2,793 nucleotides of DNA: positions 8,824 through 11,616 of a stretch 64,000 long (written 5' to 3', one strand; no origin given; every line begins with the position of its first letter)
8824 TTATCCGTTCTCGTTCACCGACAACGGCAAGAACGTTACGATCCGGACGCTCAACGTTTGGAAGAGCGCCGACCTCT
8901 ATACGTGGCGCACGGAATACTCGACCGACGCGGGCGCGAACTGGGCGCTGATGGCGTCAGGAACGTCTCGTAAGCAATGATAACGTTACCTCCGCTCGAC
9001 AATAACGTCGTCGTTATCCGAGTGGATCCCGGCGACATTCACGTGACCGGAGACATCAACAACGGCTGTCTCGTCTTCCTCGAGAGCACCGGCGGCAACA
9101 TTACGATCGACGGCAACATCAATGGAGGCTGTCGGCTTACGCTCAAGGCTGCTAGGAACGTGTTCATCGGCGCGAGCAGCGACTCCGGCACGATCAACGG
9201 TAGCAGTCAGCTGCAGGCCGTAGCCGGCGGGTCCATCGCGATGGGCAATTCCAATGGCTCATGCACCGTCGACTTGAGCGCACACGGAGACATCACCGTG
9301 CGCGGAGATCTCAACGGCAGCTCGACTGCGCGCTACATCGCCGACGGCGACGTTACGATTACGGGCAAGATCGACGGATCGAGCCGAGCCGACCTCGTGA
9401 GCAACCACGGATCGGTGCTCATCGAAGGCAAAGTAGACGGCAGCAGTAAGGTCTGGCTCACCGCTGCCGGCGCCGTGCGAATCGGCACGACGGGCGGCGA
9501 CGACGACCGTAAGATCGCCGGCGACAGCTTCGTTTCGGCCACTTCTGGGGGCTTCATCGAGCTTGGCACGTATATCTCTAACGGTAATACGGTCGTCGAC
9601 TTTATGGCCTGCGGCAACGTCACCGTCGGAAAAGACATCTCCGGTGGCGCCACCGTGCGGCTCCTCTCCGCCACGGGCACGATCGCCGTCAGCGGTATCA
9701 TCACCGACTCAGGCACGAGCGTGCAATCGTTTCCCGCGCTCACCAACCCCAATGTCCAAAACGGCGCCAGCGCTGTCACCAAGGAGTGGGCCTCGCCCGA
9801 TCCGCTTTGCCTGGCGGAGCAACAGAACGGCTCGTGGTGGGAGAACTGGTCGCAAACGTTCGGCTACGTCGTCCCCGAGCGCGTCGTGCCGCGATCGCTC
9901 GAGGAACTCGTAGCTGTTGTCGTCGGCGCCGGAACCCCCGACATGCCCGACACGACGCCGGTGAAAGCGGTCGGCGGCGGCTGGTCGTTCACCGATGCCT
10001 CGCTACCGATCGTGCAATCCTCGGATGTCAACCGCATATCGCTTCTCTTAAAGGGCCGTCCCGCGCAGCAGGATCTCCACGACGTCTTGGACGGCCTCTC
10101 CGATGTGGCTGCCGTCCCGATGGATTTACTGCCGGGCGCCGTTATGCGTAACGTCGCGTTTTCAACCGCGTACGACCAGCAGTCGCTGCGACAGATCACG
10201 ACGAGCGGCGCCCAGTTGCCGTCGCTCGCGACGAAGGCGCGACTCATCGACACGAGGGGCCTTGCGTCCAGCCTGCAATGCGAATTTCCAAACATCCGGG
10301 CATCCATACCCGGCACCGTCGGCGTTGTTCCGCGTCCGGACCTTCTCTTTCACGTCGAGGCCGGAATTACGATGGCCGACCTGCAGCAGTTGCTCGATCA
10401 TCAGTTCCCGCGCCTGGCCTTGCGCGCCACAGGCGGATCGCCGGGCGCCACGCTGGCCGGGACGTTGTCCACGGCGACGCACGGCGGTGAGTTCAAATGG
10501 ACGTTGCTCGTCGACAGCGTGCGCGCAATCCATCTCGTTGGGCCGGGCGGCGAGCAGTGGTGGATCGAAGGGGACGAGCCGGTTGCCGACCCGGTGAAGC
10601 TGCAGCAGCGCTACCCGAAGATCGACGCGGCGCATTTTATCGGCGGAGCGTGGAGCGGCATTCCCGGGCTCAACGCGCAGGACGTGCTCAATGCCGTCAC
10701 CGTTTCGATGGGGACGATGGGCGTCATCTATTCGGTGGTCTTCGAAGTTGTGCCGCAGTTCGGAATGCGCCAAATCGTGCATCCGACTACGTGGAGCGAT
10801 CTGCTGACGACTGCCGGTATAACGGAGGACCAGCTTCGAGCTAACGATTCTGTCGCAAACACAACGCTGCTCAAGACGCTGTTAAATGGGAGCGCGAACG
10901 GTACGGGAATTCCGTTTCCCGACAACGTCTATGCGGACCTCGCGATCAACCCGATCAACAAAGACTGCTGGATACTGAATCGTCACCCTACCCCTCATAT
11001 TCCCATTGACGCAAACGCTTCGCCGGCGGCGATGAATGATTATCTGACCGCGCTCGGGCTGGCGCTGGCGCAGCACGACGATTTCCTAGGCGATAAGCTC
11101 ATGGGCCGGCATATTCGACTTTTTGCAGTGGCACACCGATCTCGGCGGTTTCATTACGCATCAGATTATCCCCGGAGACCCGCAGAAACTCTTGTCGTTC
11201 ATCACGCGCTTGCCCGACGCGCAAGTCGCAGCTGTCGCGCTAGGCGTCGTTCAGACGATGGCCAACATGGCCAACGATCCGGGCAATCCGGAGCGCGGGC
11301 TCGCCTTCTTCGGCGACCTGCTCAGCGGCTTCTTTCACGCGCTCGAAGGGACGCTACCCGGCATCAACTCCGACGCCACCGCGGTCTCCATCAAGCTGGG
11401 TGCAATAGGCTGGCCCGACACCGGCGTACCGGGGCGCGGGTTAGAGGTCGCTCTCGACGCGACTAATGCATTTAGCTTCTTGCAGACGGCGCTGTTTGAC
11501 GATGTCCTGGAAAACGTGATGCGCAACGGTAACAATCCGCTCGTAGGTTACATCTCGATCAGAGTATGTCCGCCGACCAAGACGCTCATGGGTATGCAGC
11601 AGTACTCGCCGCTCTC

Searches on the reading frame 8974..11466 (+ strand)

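Call 33: search_protein_families(library=pfam, proteins=[window:8974-11466:+], max_evalue=0.001)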
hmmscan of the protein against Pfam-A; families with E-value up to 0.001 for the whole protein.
window:8974-11466:+ (830 aa): 1 family
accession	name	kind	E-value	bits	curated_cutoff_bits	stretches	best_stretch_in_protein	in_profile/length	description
PF01565.28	FAD_binding_4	-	3e-05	24.2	26.4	1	457-530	64-137/139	FAD binding domain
